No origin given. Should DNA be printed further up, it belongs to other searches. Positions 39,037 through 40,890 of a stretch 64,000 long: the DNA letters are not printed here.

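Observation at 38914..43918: Near-identical 118-bp inverted repeats bracket a 4.8-kb three-gene metabolic cassette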

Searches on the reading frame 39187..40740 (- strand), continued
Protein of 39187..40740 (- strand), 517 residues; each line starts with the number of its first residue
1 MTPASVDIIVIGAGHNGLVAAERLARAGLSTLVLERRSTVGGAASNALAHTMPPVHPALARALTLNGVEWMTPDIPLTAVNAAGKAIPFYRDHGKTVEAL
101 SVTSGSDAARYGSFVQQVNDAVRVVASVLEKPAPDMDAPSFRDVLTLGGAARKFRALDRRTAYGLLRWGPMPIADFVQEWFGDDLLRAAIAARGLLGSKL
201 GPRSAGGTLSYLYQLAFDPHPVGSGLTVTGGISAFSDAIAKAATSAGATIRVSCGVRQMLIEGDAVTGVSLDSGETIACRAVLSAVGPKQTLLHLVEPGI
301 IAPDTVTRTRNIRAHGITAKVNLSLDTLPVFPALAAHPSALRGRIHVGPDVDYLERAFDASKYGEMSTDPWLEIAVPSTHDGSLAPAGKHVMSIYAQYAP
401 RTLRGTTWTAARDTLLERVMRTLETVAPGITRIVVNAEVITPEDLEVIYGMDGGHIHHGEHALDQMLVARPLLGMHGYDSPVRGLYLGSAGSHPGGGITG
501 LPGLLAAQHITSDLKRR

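Call 18: find_homologous_proteins(query=window:39187-40740:-)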
Query window:39187-40740:- (517 aa): 6739 proteins with E <= 0.001 among 8000 candidates; the best 120 are listed.
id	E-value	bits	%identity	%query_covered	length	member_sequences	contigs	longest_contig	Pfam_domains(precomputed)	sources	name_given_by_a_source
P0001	0.0e+0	1069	93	100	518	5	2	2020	PF01946.24,PF01266.31,PF01593.31,PF13450.13,PF07992.21,PF03486.21,PF01134.29,PF12831.14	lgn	-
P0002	5.6e-287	970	84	100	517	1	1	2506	PF01946.24,PF01266.31,PF01593.31,PF13450.13,PF00890.31,PF07992.21,PF03486.21,PF01134.29,PF01494.26,PF12831.14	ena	-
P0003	8.2e-284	960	83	100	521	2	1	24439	PF01946.24,PF01266.31,PF01593.31,PF13450.13,PF00890.31,PF07992.21,PF03486.21,PF01134.29,PF01494.26,PF12831.14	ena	-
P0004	7.5e-278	940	81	100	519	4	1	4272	PF01946.24,PF01266.31,PF01593.31,PF13450.13,PF00890.31,PF07992.21,PF03486.21,PF01134.29,PF01494.26,PF12831.14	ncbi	-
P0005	1.4e-270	916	79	100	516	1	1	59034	PF01946.24,PF01266.31,PF01593.31,PF13450.13,PF00890.31,PF07992.21,PF03486.21,PF01134.29,PF01494.26,PF12831.14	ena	-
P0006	2.2e-270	916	80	97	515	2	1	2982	PF01946.24,PF01266.31,PF01593.31,PF13450.13,PF00890.31,PF07992.21,PF03486.21,PF01134.29,PF12831.14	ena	-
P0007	2.1e-269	913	79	100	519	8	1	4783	PF01946.24,PF01266.31,PF01593.31,PF13450.13,PF07992.21,PF03486.21,PF01134.29,PF12831.14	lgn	-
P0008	2.8e-269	912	79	100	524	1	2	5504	PF01946.24,PF01266.31,PF01593.31,PF13450.13,PF00890.31,PF07992.21,PF03486.21,PF01134.29,PF12831.14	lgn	-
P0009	1.3e-267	907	78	100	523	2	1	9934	PF01946.24,PF01266.31,PF01593.31,PF13450.13,PF00890.31,PF07992.21,PF03486.21,PF01134.29,PF01494.26,PF12831.14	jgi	jgi:phytoene dehydrogenase-like protein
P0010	9.9e-267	904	79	99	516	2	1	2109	PF01946.24,PF01266.31,PF01593.31,PF13450.13,PF00890.31,PF07992.21,PF03486.21,PF01134.29,PF01494.26,PF12831.14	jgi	jgi:phytoene dehydrogenase-like protein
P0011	1.3e-265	900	79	97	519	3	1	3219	PF01946.24,PF01266.31,PF01593.31,PF13450.13,PF00890.31,PF07992.21,PF01134.29,PF01494.26,PF12831.14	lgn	-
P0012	6.1e-265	898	78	99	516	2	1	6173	PF01946.24,PF01266.31,PF01593.31,PF13450.13,PF00890.31,PF07992.21,PF03486.21,PF05834.19,PF01134.29,PF01494.26,PF12831.14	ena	-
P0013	1.6e-264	896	78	100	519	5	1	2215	PF01946.24,PF01266.31,PF01593.31,PF13450.13,PF00890.31,PF07992.21,PF01134.29,PF12831.14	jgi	jgi:phytoene dehydrogenase-like protein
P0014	2.3e-263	893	76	99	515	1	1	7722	PF01946.24,PF01266.31,PF01593.31,PF13450.13,PF00890.31,PF07992.21,PF03486.21,PF01134.29,PF12831.14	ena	-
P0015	4.2e-263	892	78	100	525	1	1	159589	PF01946.24,PF01266.31,PF01593.31,PF13450.13,PF00890.31,PF07992.21,PF03486.21,PF05834.19,PF01134.29,PF01494.26,PF12831.14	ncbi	ncbi:MAG: NAD(P)/FAD-dependent oxidoreductase [Vicinamibacterales bacterium]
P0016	6.2e-263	891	78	99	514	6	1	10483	PF01946.24,PF01266.31,PF01593.31,PF13450.13,PF00890.31,PF07992.21,PF03486.21,PF01134.29,PF12831.14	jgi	-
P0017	1.8e-261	886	78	99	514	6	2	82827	PF01946.24,PF01266.31,PF01593.31,PF13450.13,PF07992.21,PF03486.21,PF01134.29,PF01494.26,PF12831.14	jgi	-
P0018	7.3e-261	884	76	99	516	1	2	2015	PF01946.24,PF01266.31,PF01593.31,PF13450.13,PF00890.31,PF07992.21,PF03486.21,PF01134.29,PF01494.26,PF12831.14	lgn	-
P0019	1.5e-260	883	76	99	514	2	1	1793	PF01946.24,PF01266.31,PF01593.31,PF13450.13,PF00890.31,PF07992.21,PF12831.14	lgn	-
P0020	1.3e-256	870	76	99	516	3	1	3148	PF01946.24,PF01266.31,PF01593.31,PF13450.13,PF00890.31,PF07992.21,PF03486.21,PF01134.29,PF01494.26,PF12831.14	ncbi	-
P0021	2.3e-256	869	76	99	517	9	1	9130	PF01266.31,PF01593.31,PF13450.13,PF00890.31,PF07992.21,PF03486.21,PF04820.21,PF01134.29,PF01494.26,PF12831.14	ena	-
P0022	5.0e-256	868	76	99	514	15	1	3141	PF01946.24,PF01266.31,PF01593.31,PF13450.13,PF07992.21,PF03486.21,PF01134.29,PF12831.14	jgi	jgi:phytoene dehydrogenase-like protein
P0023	5.1e-255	865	75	100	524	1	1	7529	PF01946.24,PF01266.31,PF01593.31,PF13450.13,PF00890.31,PF07992.21,PF03486.21,PF01134.29,PF12831.14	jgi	jgi:phytoene dehydrogenase-like protein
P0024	2.1e-253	860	76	99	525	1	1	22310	PF01946.24,PF01266.31,PF01593.31,PF13450.13,PF00890.31,PF07992.21,PF03486.21,PF01134.29,PF01494.26,PF12831.14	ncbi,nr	ncbi:MAG: NAD(P)/FAD-dependent oxidoreductase [Acidobacteriota bacterium]|nr:NAD(P)/FAD-dependent ox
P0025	5.2e-251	852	81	90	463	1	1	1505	PF01266.31,PF01593.31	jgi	jgi:phytoene dehydrogenase-like protein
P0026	2.7e-246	836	73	100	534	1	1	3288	PF01946.24,PF01266.31,PF01593.31,PF13450.13,PF00890.31,PF07992.21,PF03486.21,PF01134.29,PF12831.14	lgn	-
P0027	3.8e-235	799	71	99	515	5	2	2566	PF01266.31,PF01593.31,PF13450.13,PF07992.21,PF01494.26,PF12831.14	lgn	-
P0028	3.0e-231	787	69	99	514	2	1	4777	PF01266.31,PF01593.31,PF13450.13,PF00890.31,PF07992.21,PF00070.34,PF03486.21,PF01134.29,PF01494.26,PF12831.14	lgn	-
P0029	5.9e-184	631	81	67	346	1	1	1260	PF01266.31,PF01593.31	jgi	jgi:phytoene dehydrogenase-like protein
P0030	1.5e-143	497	50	99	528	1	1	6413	PF01266.31,PF01593.31,PF13450.13,PF00890.31,PF07992.21,PF12831.14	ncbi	-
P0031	1.9e-142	494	47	99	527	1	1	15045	PF01946.24,PF01266.31,PF01593.31,PF13450.13,PF00890.31,PF07992.21,PF00070.34,PF12831.14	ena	-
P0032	1.2e-141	491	48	97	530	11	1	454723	PF01946.24,PF01266.31,PF01593.31,PF13450.13,PF00890.31,PF07992.21,PF12831.14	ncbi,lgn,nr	ncbi:MAG TPA: NAD(P)/FAD-dependent oxidoreductase [Vicinamibacterales bacterium]|nr:NAD(P)/FAD-depen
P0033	1.2e-141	491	47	99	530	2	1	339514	PF01946.24,PF01266.31,PF01593.31,PF13450.13,PF07992.21,PF00070.34,PF03486.21,PF01494.26,PF12831.14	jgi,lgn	jgi:phytoene dehydrogenase-like protein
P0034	2.0e-141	490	49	98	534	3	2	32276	PF01946.24,PF01266.31,PF01593.31,PF13450.13,PF00890.31,PF07992.21,PF01494.26,PF12831.14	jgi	jgi:phytoene dehydrogenase-like protein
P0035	2.1e-141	490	49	99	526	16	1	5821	PF01946.24,PF01266.31,PF01593.31,PF13450.13,PF00890.31,PF07992.21,PF00070.34,PF05834.19,PF12831.14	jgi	-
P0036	4.1e-141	489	50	98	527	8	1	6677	PF01946.24,PF01266.31,PF01593.31,PF13450.13,PF00890.31,PF07992.21,PF12831.14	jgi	jgi:phytoene dehydrogenase-like protein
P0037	4.4e-141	489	49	99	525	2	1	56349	PF01266.31,PF01593.31,PF13450.13,PF00890.31,PF07992.21,PF00070.34,PF03486.21,PF05834.19,PF01134.29,PF12831.14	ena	-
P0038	5.2e-141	489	50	98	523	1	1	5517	PF01946.24,PF01266.31,PF01593.31,PF13450.13,PF00890.31,PF07992.21,PF12831.14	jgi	jgi:phytoene dehydrogenase-like protein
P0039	5.3e-141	489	48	99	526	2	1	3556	PF01946.24,PF01266.31,PF01593.31,PF13450.13,PF00890.31,PF07992.21,PF12831.14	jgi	jgi:phytoene dehydrogenase-like protein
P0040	5.3e-141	489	48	99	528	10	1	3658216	PF01946.24,PF01266.31,PF01593.31,PF13450.13,PF00890.31,PF07992.21,PF12831.14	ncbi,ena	-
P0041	6.3e-141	489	49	98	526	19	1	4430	PF01946.24,PF01266.31,PF01593.31,PF13450.13,PF00890.31,PF07992.21,PF00070.34,PF03486.21,PF12831.14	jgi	jgi:phytoene dehydrogenase-like protein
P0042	8.3e-141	488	47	99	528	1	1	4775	PF01946.24,PF01266.31,PF01593.31,PF13450.13,PF07992.21,PF01494.26,PF12831.14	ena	-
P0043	1.0e-140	488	47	98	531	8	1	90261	PF01946.24,PF01266.31,PF01593.31,PF13450.13,PF00890.31,PF07992.21,PF01494.26,PF12831.14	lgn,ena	-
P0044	1.1e-140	488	47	99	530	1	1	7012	PF01946.24,PF01266.31,PF01593.31,PF13450.13,PF07992.21,PF00070.34,PF03486.21,PF01494.26,PF12831.14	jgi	jgi:phytoene dehydrogenase-like protein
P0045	1.3e-140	488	47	99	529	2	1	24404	PF01946.24,PF01266.31,PF01593.31,PF13450.13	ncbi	ncbi:MAG TPA: NAD(P)/FAD-dependent oxidoreductase [Pyrinomonadaceae bacterium]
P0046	1.7e-140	487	46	99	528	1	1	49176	PF01946.24,PF01266.31,PF01593.31,PF13450.13,PF00890.31,PF07992.21,PF12831.14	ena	-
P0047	2.1e-140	487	46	99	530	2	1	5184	PF01946.24,PF01266.31,PF01593.31,PF13450.13,PF07992.21,PF00070.34,PF03486.21,PF01494.26,PF12831.14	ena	-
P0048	2.5e-140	487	48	93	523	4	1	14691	PF01946.24,PF01266.31,PF01593.31,PF13450.13,PF07992.21,PF00070.34,PF01494.26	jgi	jgi:phytoene dehydrogenase-like protein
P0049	2.6e-140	487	48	93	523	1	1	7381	PF01946.24,PF01266.31,PF01593.31,PF13450.13,PF00890.31,PF07992.21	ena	-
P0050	3.6e-140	486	48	98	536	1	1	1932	PF01266.31,PF01593.31,PF13450.13,PF00890.31,PF07992.21,PF12831.14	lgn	-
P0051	5.2e-140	486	50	99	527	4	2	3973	PF01946.24,PF01266.31,PF01593.31,PF13450.13,PF00890.31,PF07992.21,PF03486.21,PF01494.26,PF12831.14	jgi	jgi:phytoene dehydrogenase-like protein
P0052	5.5e-140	486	47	99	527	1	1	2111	PF01946.24,PF01266.31,PF01593.31,PF13450.13,PF07992.21,PF01494.26,PF12831.14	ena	-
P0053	6.7e-140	485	47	93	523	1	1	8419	PF01946.24,PF01266.31,PF01593.31,PF13450.13,PF07992.21,PF01494.26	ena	-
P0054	9.0e-140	485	48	99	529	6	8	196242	PF01266.31,PF01593.31,PF13450.13,PF00890.31,PF07992.21,PF12831.14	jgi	jgi:phytoene dehydrogenase-like protein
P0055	1.0e-139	485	47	93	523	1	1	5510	PF01946.24,PF01266.31,PF01593.31,PF13450.13,PF07992.21,PF01494.26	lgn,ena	-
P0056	1.1e-139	485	46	99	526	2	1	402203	PF01946.24,PF01266.31,PF01593.31,PF13450.13,PF00890.31,PF07992.21,PF00070.34,PF03486.21,PF01494.26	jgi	jgi:phytoene dehydrogenase-like protein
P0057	1.9e-139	484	48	93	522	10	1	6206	PF01946.24,PF01266.31,PF01593.31,PF13450.13,PF00890.31,PF07992.21,PF00070.34,PF12831.14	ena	-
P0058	2.3e-139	484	47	100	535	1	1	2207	PF01946.24,PF01266.31,PF01593.31,PF13450.13,PF07992.21,PF12831.14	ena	-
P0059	2.4e-139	484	49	97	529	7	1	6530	PF01266.31,PF01593.31,PF13450.13,PF00890.31,PF07992.21,PF01494.26,PF12831.14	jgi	jgi:phytoene dehydrogenase-like protein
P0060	2.4e-139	483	48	99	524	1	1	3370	PF01946.24,PF01266.31,PF01593.31,PF13450.13,PF00890.31,PF07992.21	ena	-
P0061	2.9e-139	483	47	99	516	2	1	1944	PF01946.24,PF01266.31,PF01593.31,PF13450.13,PF07992.21,PF12831.14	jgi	-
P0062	3.6e-139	483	47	99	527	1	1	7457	PF01946.24,PF01266.31,PF01593.31,PF13450.13,PF00890.31,PF07992.21,PF03486.21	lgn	-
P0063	4.8e-139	482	49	99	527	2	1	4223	PF01946.24,PF01266.31,PF01593.31,PF13450.13,PF00890.31,PF07992.21,PF03486.21,PF12831.14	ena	-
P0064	4.9e-139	482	48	93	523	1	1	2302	PF01946.24,PF01266.31,PF01593.31,PF13450.13,PF07992.21,PF00070.34,PF01494.26,PF12831.14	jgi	jgi:phytoene dehydrogenase-like protein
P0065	6.0e-139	482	46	99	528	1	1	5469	PF01946.24,PF01266.31,PF01593.31,PF13450.13,PF00890.31,PF07992.21,PF00070.34,PF03486.21,PF01494.26,PF12831.14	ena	-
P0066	7.3e-139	482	48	93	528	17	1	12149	PF01266.31,PF01593.31,PF13450.13,PF00890.31,PF07992.21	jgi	jgi:phytoene dehydrogenase-like protein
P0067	8.9e-139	482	46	99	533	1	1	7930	PF01946.24,PF01266.31,PF01593.31,PF13450.13,PF07992.21,PF01494.26,PF12831.14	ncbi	-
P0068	1.1e-138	481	48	99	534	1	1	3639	PF01946.24,PF01266.31,PF01593.31,PF13450.13,PF07992.21,PF00070.34,PF03486.21,PF01494.26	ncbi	-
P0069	1.4e-138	481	47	99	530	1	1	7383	PF01946.24,PF01266.31,PF01593.31,PF13450.13,PF00890.31,PF07992.21,PF00070.34,PF03486.21,PF01494.26,PF12831.14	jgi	jgi:phytoene dehydrogenase-like protein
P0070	1.4e-138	481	46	98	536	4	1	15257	PF01946.24,PF01266.31,PF01593.31,PF13450.13,PF07992.21,PF12831.14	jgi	-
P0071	1.8e-138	481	49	99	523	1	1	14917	PF01266.31,PF01593.31,PF13450.13,PF07992.21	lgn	-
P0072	2.0e-138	480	46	99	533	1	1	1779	PF01946.24,PF01266.31,PF01593.31,PF13450.13,PF07992.21,PF12831.14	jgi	jgi:phytoene dehydrogenase-like protein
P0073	2.3e-138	480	49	99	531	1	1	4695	PF01266.31,PF01593.31,PF13450.13,PF00890.31,PF12831.14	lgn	-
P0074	2.3e-138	480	47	93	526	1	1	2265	PF01946.24,PF01266.31,PF01593.31,PF13450.13,PF07992.21,PF01494.26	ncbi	-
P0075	2.3e-138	480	48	100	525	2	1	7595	PF01266.31,PF01593.31,PF13450.13,PF00890.31,PF07992.21,PF01494.26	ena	-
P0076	2.7e-138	480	48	99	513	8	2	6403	PF01946.24,PF01266.31,PF01593.31,PF13450.13,PF07992.21,PF03486.21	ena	-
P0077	2.7e-138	480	49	98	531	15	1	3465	PF01266.31,PF01593.31,PF13450.13,PF00890.31,PF12831.14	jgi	jgi:phytoene dehydrogenase-like protein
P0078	3.1e-138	480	48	99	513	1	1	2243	PF01946.24,PF01266.31,PF01593.31,PF13450.13,PF07992.21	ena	-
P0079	3.4e-138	480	48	93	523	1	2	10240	PF01946.24,PF01266.31,PF01593.31,PF13450.13,PF00890.31,PF07992.21,PF00070.34,PF12831.14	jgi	jgi:phytoene dehydrogenase-like protein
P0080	3.6e-138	480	49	98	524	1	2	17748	PF01946.24,PF01266.31,PF01593.31,PF13450.13,PF00890.31,PF07992.21,PF00070.34,PF01134.29,PF01494.26,PF12831.14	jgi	jgi:phytoene dehydrogenase-like protein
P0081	3.7e-138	480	47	99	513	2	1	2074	PF01946.24,PF01266.31,PF01593.31,PF13450.13,PF07992.21,PF12831.14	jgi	-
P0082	4.3e-138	479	47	99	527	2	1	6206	PF01946.24,PF01266.31,PF01593.31,PF13450.13,PF00890.31,PF07992.21,PF03486.21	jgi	jgi:phytoene dehydrogenase-like protein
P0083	5.4e-138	479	47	93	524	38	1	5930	PF01946.24,PF01266.31,PF01593.31,PF13450.13,PF00890.31,PF07992.21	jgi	jgi:phytoene dehydrogenase-like protein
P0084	5.4e-138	479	48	99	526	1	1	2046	PF01946.24,PF01266.31,PF01593.31,PF13450.13,PF07992.21,PF12831.14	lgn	-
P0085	5.8e-138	479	48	99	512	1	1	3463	PF01946.24,PF01266.31,PF01593.31,PF13450.13,PF07992.21,PF03486.21,PF12831.14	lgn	-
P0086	6.3e-138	479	46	100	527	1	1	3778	PF01266.31,PF01593.31,PF13450.13,PF07992.21,PF01494.26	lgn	-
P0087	6.8e-138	479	46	100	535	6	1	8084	PF01946.24,PF01266.31,PF01593.31,PF13450.13,PF00890.31,PF07992.21,PF12831.14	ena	-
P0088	7.4e-138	479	46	99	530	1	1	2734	PF01946.24,PF01266.31,PF01593.31,PF13450.13,PF07992.21,PF12831.14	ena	-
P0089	7.4e-138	479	46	99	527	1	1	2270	PF01946.24,PF01266.31,PF01593.31,PF13450.13,PF00890.31,PF07992.21,PF12831.14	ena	-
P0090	7.6e-138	479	47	99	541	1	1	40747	PF01946.24,PF01266.31,PF01593.31,PF13450.13,PF07992.21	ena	-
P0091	7.8e-138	479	45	99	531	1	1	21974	PF01946.24,PF01266.31,PF01593.31,PF13450.13,PF00890.31,PF07992.21,PF00070.34,PF03486.21,PF01494.26,PF12831.14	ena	-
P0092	8.1e-138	478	48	98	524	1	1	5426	PF01266.31,PF01593.31,PF13450.13,PF00890.31,PF07992.21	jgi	jgi:phytoene dehydrogenase-like protein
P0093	8.3e-138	478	49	98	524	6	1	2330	PF01946.24,PF01266.31,PF01593.31,PF13450.13,PF00890.31,PF07992.21,PF12831.14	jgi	jgi:phytoene dehydrogenase-like protein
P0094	8.8e-138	478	47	99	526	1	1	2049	PF01266.31,PF01593.31,PF13450.13,PF00890.31,PF07992.21,PF03486.21,PF12831.14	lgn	-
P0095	1.0e-137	478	49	99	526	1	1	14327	PF01946.24,PF01266.31,PF01593.31,PF13450.13,PF00890.31,PF07992.21,PF01494.26,PF12831.14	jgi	jgi:phytoene dehydrogenase-like protein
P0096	1.1e-137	478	48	99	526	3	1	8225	PF01266.31,PF01593.31,PF13450.13,PF00890.31,PF12831.14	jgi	jgi:phytoene dehydrogenase-like protein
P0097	1.2e-137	478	45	99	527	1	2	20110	PF01946.24,PF01266.31,PF01593.31,PF13450.13,PF00890.31,PF07992.21,PF03486.21,PF12831.14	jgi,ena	-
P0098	1.3e-137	478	48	99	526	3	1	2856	PF01266.31,PF01593.31,PF13450.13,PF07992.21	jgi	jgi:phytoene dehydrogenase-like protein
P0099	1.3e-137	478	48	99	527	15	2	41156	PF01266.31,PF01593.31,PF13450.13,PF00890.31,PF07992.21,PF12831.14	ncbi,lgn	-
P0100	1.3e-137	478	46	99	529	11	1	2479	PF01946.24,PF01266.31,PF01593.31,PF13450.13,PF00890.31,PF07992.21,PF03486.21,PF01494.26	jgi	-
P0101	1.4e-137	478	47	99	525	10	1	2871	PF01946.24,PF01266.31,PF01593.31,PF13450.13,PF07992.21,PF03486.21,PF12831.14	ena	-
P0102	1.4e-137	478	47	99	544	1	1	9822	PF01946.24,PF01266.31,PF01593.31,PF13450.13,PF00890.31,PF07992.21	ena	-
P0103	1.6e-137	478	48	98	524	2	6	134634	PF01946.24,PF01266.31,PF01593.31,PF13450.13,PF00890.31,PF07992.21,PF01494.26,PF12831.14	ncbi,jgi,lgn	ncbi:MAG TPA: NAD(P)/FAD-dependent oxidoreductase [Vicinamibacterales bacterium]|jgi:phytoene dehydr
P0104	1.6e-137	477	48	100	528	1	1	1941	PF01946.24,PF01266.31,PF01593.31,PF13450.13,PF00890.31,PF07992.21,PF12831.14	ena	-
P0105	1.7e-137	477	47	96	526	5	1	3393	PF01946.24,PF01266.31,PF01593.31,PF13450.13,PF00890.31,PF07992.21,PF00070.34,PF03486.21,PF12831.14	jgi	jgi:phytoene dehydrogenase-like protein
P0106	1.8e-137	477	47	99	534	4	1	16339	PF01946.24,PF01266.31,PF01593.31,PF13450.13,PF07992.21,PF00070.34,PF01494.26,PF12831.14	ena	-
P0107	1.8e-137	477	46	99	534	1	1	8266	PF01946.24,PF01266.31,PF01593.31,PF13450.13,PF07992.21,PF00070.34,PF03486.21,PF01494.26,PF12831.14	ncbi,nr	ncbi:MAG TPA: NAD(P)/FAD-dependent oxidoreductase [Pyrinomonadaceae bacterium]|nr:NAD(P)/FAD-depende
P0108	1.9e-137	477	47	98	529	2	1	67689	PF01946.24,PF01266.31,PF01593.31,PF13450.13,PF00890.31,PF07992.21,PF01494.26,PF12831.14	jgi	-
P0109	1.9e-137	477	46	98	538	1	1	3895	PF01946.24,PF01266.31,PF01593.31,PF13450.13,PF07992.21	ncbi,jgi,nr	ncbi:MAG TPA: NAD(P)/FAD-dependent oxidoreductase [Pyrinomonadaceae bacterium]|nr:NAD(P)/FAD-depende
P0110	2.0e-137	477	48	98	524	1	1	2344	PF01946.24,PF01266.31,PF01593.31,PF13450.13,PF07992.21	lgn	-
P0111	2.0e-137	477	47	98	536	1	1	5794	PF01266.31,PF01593.31,PF13450.13,PF07992.21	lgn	-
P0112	2.1e-137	477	47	99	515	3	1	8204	PF01946.24,PF01266.31,PF01593.31,PF13450.13,PF07992.21,PF12831.14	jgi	-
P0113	2.1e-137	477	48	93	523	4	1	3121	PF01946.24,PF01266.31,PF01593.31,PF13450.13,PF00890.31,PF07992.21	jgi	jgi:phytoene dehydrogenase-like protein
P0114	2.1e-137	477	48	97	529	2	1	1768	PF01266.31,PF01593.31,PF13450.13,PF00890.31,PF07992.21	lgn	-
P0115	2.1e-137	477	46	99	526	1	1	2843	PF01946.24,PF01266.31,PF01593.31,PF13450.13,PF00890.31,PF07992.21,PF03486.21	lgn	-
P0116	2.2e-137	477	47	99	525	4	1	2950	PF01946.24,PF01266.31,PF01593.31,PF13450.13,PF07992.21,PF12831.14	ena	-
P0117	2.5e-137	477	47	99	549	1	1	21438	PF01266.31,PF01593.31,PF13450.13,PF00890.31,PF07992.21,PF01494.26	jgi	jgi:phytoene dehydrogenase-like protein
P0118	2.5e-137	477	47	100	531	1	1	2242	PF01946.24,PF01266.31,PF01593.31,PF13450.13,PF00890.31,PF07992.21,PF03486.21,PF01494.26,PF12831.14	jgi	jgi:phytoene dehydrogenase-like protein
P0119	2.5e-137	477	49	98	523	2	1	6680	PF01946.24,PF01266.31,PF01593.31,PF13450.13,PF07992.21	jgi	jgi:phytoene dehydrogenase-like protein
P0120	2.7e-137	477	45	98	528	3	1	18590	PF01946.24,PF01266.31,PF01593.31,PF13450.13,PF00890.31,PF07992.21,PF00070.34,PF03486.21,PF01494.26,PF12831.14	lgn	-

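Call 20: find_encoding_contigs(protein=P0003, flank=10000, max_places=3)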
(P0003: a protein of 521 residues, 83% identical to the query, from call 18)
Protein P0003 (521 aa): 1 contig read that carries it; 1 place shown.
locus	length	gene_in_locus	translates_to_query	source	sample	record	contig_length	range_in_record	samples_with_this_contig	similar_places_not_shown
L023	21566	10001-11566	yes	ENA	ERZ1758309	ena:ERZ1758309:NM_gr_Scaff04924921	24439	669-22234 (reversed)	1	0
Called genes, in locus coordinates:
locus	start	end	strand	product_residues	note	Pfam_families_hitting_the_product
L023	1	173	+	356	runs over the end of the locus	PF01590:GAF, PF13185:GAF_2, PF13492:GAF_3 (weak)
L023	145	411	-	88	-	PF07843:DUF1634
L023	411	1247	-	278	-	PF01925:TauE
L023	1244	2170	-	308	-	PF02558:ApbA, PF08546:ApbA_C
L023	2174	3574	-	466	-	PF00246:Peptidase_M14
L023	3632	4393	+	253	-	-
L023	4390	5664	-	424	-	PF00324:AA_permease, PF13520:AA_permease_2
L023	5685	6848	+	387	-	PF00355:Rieske, PF00848:Ring_hydroxyl_A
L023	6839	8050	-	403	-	PF01571:GCV_T, PF08669:GCV_T_C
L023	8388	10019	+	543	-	PF00890:FAD_binding_2 (faint), PF01266:DAO, PF01593:Amino_oxidase, PF01946:Thi4 (weak), PF07992:Pyr_redox_2 (faint), PF12831:FAD_oxidored, PF13450:NAD_binding_8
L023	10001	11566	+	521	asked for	PF00890:FAD_binding_2 (faint), PF01134:GIDA (faint), PF01266:DAO, PF01494:FAD_binding_3 (faint), PF01946:Thi4 (weak), PF12831:FAD_oxidored, PF13450:NAD_binding_8, PF01593:Amino_oxidase, +2 more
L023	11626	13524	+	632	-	-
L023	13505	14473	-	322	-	PF00583:Acetyltransf_1 (weak), PF13527:Acetyltransf_9, PF13508:Acetyltransf_7 (weak)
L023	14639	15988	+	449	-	PF08811:DUF1800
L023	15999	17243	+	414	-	PF07394:DUF1501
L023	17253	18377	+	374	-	PF01168:Ala_racemase_N, PF14031:D-ser_dehydrat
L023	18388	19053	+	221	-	-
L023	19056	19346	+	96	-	PF00936:BMC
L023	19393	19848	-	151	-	PF13411:MerR_1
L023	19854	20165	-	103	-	PF01329:Pterin_4a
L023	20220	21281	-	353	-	PF00070:Pyr_redox (weak), PF00890:FAD_binding_2 (faint), PF01266:DAO, PF07992:Pyr_redox_2 (faint), PF13450:NAD_binding_8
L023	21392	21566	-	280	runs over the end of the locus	?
